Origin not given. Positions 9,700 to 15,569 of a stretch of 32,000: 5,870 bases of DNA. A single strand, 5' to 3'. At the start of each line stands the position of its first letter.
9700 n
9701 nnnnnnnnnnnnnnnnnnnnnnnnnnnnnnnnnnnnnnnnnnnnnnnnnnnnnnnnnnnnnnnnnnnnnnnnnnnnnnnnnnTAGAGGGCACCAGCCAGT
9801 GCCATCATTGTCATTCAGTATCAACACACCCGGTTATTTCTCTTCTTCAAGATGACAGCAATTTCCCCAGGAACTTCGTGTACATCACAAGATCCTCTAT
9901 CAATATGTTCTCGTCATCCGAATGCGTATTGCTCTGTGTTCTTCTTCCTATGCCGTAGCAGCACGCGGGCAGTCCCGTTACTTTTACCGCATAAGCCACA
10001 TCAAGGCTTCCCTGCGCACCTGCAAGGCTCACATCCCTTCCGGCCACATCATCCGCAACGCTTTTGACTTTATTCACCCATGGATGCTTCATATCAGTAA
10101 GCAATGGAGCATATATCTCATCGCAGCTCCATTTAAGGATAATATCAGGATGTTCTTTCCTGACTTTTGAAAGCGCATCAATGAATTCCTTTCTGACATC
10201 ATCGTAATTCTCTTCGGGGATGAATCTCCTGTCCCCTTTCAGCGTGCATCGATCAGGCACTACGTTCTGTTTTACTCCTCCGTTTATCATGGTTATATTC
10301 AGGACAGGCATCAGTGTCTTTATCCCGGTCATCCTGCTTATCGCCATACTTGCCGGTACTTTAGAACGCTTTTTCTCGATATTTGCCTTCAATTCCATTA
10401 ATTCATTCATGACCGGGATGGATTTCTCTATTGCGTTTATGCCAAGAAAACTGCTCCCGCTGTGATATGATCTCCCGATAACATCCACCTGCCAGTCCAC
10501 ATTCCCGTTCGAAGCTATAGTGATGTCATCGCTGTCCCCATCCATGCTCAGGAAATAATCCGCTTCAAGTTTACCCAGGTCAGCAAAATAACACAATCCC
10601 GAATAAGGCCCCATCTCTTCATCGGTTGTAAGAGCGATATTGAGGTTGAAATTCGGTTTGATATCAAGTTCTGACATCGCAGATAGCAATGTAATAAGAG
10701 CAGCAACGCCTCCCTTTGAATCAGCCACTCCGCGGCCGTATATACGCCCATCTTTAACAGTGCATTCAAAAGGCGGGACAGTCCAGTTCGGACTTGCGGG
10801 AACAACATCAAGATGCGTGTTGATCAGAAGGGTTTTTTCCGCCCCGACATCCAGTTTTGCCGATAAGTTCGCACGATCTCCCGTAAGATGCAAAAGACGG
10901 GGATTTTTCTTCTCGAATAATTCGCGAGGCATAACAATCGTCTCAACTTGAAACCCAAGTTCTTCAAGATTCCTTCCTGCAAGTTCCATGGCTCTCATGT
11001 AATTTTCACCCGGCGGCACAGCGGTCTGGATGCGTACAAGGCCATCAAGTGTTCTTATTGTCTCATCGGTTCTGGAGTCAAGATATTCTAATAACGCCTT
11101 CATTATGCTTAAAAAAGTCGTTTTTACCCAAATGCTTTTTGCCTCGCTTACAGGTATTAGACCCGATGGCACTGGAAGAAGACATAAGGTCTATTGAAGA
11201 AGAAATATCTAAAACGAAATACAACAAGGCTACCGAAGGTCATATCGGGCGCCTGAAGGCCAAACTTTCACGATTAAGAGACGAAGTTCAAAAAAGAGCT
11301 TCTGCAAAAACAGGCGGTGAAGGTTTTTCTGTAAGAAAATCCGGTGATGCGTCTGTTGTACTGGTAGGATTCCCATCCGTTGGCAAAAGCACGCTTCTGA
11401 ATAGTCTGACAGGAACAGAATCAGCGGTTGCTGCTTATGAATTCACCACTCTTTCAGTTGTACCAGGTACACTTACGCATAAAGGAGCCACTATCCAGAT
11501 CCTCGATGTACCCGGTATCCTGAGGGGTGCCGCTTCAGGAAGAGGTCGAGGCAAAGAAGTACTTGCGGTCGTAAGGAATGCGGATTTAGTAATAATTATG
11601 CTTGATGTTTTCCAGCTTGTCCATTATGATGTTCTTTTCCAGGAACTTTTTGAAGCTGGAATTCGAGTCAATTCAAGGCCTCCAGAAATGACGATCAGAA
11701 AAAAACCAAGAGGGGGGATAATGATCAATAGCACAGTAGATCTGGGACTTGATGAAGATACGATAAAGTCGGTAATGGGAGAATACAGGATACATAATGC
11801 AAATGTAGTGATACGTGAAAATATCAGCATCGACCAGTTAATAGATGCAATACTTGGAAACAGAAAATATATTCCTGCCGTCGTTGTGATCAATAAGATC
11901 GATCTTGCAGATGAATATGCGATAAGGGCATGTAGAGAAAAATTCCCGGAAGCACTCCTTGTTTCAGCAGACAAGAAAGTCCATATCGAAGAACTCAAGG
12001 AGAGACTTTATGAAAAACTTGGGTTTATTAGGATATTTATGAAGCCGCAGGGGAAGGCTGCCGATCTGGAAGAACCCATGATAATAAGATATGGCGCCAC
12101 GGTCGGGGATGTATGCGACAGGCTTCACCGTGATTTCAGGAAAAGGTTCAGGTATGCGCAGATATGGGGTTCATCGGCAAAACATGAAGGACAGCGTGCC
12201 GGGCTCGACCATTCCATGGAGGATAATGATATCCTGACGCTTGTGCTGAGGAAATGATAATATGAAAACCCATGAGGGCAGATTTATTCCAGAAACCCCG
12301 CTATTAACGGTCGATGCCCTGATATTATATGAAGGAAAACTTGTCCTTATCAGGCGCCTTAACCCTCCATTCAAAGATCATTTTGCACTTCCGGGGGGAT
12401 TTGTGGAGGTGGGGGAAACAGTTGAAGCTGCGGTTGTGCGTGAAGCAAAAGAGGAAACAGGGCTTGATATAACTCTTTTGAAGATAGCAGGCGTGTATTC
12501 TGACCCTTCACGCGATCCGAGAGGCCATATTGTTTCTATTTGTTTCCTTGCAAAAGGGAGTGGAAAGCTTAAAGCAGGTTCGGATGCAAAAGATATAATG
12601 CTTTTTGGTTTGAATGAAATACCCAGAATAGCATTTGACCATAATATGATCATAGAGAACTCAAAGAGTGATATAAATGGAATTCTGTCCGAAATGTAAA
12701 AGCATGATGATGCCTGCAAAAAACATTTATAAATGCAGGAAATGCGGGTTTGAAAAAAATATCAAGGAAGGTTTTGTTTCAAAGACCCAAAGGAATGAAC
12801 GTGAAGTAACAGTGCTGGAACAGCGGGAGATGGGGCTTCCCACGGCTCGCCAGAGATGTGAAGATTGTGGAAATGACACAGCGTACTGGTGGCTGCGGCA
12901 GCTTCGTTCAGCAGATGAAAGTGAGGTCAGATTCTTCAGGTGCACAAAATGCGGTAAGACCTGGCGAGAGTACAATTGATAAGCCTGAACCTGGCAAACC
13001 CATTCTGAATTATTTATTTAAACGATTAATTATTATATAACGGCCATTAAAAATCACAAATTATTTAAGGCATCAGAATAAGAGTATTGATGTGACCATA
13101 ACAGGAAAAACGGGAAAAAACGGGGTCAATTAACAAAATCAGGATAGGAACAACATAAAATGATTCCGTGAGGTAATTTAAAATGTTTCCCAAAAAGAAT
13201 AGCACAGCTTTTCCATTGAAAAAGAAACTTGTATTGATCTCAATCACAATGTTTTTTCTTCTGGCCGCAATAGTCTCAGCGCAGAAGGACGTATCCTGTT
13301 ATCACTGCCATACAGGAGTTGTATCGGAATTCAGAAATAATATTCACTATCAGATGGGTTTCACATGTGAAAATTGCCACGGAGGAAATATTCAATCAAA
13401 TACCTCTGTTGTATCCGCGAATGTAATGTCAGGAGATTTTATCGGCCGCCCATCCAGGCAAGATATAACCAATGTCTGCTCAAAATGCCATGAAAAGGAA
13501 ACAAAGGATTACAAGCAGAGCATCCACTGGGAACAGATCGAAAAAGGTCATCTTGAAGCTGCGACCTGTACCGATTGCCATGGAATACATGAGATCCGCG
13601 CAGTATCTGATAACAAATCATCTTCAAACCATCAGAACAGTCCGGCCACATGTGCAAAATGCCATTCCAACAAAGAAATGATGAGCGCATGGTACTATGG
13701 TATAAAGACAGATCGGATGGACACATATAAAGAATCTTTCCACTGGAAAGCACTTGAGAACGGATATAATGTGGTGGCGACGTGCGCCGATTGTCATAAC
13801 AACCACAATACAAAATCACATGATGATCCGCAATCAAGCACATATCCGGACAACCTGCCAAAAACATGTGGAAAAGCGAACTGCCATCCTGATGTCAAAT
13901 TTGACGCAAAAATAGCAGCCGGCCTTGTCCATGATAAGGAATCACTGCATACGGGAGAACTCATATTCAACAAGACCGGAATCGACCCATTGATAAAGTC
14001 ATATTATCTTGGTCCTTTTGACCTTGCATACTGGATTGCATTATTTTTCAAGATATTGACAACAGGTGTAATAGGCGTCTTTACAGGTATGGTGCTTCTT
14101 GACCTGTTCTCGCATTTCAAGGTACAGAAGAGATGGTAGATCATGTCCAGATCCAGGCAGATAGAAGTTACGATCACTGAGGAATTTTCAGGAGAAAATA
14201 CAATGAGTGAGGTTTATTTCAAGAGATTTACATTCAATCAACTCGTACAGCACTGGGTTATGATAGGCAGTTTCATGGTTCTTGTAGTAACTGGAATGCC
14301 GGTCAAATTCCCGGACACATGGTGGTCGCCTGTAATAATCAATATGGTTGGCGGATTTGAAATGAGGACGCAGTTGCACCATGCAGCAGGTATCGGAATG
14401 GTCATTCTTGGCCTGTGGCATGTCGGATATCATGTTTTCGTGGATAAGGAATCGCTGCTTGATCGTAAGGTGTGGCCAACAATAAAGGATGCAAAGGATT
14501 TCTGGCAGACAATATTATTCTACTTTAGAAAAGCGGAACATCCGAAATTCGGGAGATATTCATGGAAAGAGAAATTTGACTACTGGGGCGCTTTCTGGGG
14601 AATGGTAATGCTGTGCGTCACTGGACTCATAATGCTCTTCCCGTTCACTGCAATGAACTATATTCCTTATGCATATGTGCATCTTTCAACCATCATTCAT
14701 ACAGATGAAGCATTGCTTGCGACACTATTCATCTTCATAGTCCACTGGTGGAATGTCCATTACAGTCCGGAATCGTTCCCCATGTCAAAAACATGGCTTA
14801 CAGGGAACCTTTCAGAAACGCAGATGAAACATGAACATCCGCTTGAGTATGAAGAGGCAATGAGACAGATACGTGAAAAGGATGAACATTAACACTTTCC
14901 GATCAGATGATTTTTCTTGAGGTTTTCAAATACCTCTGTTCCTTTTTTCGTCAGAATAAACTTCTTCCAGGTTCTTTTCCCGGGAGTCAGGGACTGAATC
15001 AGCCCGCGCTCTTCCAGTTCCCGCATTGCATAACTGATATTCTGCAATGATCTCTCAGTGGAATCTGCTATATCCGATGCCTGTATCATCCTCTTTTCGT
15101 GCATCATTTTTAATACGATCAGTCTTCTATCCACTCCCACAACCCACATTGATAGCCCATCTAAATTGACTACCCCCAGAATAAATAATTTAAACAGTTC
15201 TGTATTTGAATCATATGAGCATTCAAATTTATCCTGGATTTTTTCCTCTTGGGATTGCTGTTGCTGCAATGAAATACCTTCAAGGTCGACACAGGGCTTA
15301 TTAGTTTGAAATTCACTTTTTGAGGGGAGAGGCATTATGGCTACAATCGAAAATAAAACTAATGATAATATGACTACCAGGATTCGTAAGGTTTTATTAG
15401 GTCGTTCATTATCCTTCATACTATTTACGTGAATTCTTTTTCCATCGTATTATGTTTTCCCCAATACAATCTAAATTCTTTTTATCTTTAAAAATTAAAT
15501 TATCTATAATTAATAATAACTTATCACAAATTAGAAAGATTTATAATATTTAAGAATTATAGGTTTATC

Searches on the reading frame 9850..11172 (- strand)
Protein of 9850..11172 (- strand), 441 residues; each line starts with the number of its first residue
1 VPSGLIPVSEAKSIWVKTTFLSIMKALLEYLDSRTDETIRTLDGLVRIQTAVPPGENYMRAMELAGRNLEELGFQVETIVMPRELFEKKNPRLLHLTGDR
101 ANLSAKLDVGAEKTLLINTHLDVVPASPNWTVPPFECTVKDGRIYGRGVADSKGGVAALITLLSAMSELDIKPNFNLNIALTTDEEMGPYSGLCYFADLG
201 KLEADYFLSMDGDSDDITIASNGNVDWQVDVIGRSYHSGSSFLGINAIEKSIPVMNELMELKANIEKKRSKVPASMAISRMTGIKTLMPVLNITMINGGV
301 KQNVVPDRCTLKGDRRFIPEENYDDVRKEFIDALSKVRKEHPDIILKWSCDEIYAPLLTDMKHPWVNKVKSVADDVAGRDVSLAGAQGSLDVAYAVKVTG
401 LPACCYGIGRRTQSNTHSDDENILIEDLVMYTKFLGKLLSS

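Call 5: search_protein_families(library=pfam, proteins=[window:9850-11172:-], max_evalue=0.001)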
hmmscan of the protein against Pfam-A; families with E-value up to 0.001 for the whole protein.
window:9850-11172:- (441 aa): 3 families
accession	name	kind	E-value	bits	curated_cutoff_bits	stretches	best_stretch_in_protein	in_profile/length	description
PF01546.33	Peptidase_M20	-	1.8e-29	103.6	24.6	1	116-439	1-204/206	Peptidase family M20/M25/M40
PF07687.19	M20_dimer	-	6.3e-19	68.3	21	1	220-340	2-105/107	Peptidase dimerisation domain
PF04389.22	Peptidase_M28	-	1.7e-05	25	21.3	1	102-211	1-93/193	Peptidase family M28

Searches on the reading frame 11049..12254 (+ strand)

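Call 5: search_protein_families(library=pfam, proteins=[window:11049-12254:+], max_evalue=0.001)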
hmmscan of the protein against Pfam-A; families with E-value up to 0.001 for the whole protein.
window:11049-12254:+ (402 aa): 7 families
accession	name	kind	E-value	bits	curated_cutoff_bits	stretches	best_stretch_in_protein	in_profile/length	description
PF16897.10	MMR_HSR1_Xtn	-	1.1e-34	119.1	35.2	1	221-325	1-105/106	C-terminal region of MMR_HSR1 domain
PF01926.29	MMR_HSR1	-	1.9e-22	80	21.9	1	103-204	2-100/113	50S ribosome-binding GTPase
PF02824.27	TGS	-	1.7e-16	60.4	22.2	1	327-399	1-59/60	TGS domain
PF02421.24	FeoB_N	-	3.5e-14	53.1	27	1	102-206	2-107/156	Ferrous iron transport protein B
PF03193.22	RsgA_GTPase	-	5e-07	30.1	30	0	99-124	105-130/174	RsgA GTPase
PF04548.22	AIG1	-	0.00019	21.2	27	1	102-194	2-97/212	AIG1 family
PF00350.29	Dynamin_N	-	0.00093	19.7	27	0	103-127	1-25/168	Dynamin family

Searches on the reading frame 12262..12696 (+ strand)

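Call 5: search_protein_families(library=pfam, proteins=[window:12262-12696:+], max_evalue=0.001)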
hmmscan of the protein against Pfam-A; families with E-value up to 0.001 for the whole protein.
window:12262-12696:+ (145 aa): 1 family
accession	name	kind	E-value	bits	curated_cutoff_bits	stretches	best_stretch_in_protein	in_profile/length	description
PF00293.34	NUDIX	-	4.9e-21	75.6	21.1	1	15-122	4-122/134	NUDIX domain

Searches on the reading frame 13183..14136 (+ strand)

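Call 3: search_protein_families(library=pfam, proteins=[window:13183-14136:+], max_evalue=0.01)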
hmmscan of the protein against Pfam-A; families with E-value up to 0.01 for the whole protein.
window:13183-14136:+ (318 aa): 6 families
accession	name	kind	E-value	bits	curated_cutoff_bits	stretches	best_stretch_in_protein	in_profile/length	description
PF14522.11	Cytochrome_C7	-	1.1e-09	38.5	24.8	2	49-133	2-66/67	Cytochrome c7 and related cytochrome c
PF14537.11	Cytochrom_c3_2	-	1.5e-09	38.6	25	1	54-162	1-79/79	Cytochrome c3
PF09699.15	Paired_CXXCH_1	-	1.1e-05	25.4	20.6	0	126-165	6-40/41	Doubled CXXCH motif (Paired_CXXCH_1)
PF22113.1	Mtrc-MtrF_II-IV_dom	-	0.00052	20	30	0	61-234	8-159/176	Outer membrane cytochrome MtrC/MtrF-like, domains II/IV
PF02335.20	Cytochrom_C552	-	0.0009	18.7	24.1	1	50-118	235-297/438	Cytochrome c552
PF22678.1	Cytochrom_c_NrfB-like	-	0.0012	19.7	27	1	62-137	1-69/89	Cytochrome c-type protein NrfB-like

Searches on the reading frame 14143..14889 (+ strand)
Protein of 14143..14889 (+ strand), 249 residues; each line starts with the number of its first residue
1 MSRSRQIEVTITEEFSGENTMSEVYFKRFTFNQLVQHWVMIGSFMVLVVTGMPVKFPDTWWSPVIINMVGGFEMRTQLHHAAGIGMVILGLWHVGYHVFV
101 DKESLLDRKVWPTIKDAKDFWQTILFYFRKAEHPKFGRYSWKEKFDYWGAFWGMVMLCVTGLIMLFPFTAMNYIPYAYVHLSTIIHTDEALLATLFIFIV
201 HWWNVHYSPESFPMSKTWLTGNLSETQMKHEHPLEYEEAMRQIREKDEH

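Call 3: search_protein_families(library=pfam, proteins=[window:14143-14889:+], max_evalue=0.01)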
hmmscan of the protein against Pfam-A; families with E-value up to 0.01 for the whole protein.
window:14143-14889:+ (249 aa): 3 families
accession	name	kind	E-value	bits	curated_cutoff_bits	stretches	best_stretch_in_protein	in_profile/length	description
PF01292.26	Ni_hydr_CYTB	-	9.7e-12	45.5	30.1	1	35-200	8-156/179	Prokaryotic cytochrome b561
PF14358.11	DUF4405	-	0.0015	19.4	26.7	1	37-97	3-65/66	Domain of unknown function (DUF4405)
PF01794.25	Ferric_reduct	-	0.0083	16.6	28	1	72-183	30-113/121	Ferric reductase like transmembrane component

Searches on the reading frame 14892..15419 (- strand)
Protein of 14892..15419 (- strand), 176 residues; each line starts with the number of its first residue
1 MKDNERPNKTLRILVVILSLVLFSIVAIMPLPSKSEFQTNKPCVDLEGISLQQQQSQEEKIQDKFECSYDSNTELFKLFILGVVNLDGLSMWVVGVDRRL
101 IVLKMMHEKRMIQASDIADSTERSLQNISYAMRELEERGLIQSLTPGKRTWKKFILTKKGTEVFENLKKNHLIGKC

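Call 3: search_protein_families(library=pfam, proteins=[window:14892-15419:-], max_evalue=0.01)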
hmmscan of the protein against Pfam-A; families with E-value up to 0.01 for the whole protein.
window:14892-15419:- (176 aa): 9 families
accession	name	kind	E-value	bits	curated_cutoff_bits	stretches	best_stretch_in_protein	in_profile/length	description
PF13463.12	HTH_27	-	5.7e-05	23.8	22.2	1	103-160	12-68/68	Winged helix DNA-binding domain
PF25212.1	HVO_A0114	-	0.00029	21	27.6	1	97-147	22-72/84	HVO_A0114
PF01047.28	MarR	-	0.00063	20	24.6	1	102-143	8-49/59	MarR family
PF12802.13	MarR_2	-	0.0012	19.4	27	1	107-142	17-51/61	MarR family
PF13412.12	HTH_24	-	0.0014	18.6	21.9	1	112-142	18-48/48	Winged helix-turn-helix DNA-binding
PF02082.26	Rrf2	-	0.0033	18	30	1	100-144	12-56/132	Iron-dependent Transcriptional regulator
PF13601.12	HTH_34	-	0.0037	17.8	27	1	99-168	2-73/80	Winged helix DNA-binding domain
PF12840.13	HTH_20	-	0.0037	17.6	27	1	102-141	9-48/51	Helix-turn-helix domain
PF25213.1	HVO_A0261_N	-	0.0067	16.7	35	0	94-168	8-75/86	HVO_A0261 N-terminal domain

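Call 33: search_protein_families(library=ncbifam, proteins=[window:14892-15419:-], max_evalue=0.01)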
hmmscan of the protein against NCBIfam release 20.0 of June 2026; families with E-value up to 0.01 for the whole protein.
window:14892-15419:- (176 aa): 5 families
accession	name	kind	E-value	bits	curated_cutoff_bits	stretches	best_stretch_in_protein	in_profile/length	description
NF033788.1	HTH_metalloreg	subfamily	5.5e-05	22.9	55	1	98-149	12-63/77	metalloregulator ArsR/SmtB family transcription factor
NF053755.1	MsvR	equivalog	0.0043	16.8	220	1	98-155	14-71/236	transcriptional factor MsvR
NF053658.1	SSO5209_fam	equivalog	0.005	16.5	140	1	134-172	38-75/81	SSO5209 family protein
NF003210.0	PRK04172.1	equivalog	0.0082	15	350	0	100-166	9-72/496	phenylalanine--tRNA ligase subunit alpha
TIGR01884.1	cas_HTH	subfamily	0.0086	15.5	60.2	0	98-145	143-190/202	CRISPR-associated CARF protein Csa3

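Call 50: search_solved_structures(query=window:14892-15419:-, max_evalue=1)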
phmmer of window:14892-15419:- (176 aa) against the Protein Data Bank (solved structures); distinct sequences matched with E-value up to 1: 4.
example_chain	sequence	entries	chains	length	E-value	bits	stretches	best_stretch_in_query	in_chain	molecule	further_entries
2eth_A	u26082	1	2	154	0.0099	19.2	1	109-170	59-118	transcriptional regulator, putative, Mar family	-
5lnh_A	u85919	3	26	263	0.38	14.1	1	109-171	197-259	GTP-sensing transcriptional pleiotropic repressor CodY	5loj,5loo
2b0l_A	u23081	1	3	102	0.47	13.8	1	109-169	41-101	GTP-sensing transcriptional pleiotropic repressor codY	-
9oz8_A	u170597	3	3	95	0.52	13.6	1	13-77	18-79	NELL2-interacting cell ontogeny regulator 1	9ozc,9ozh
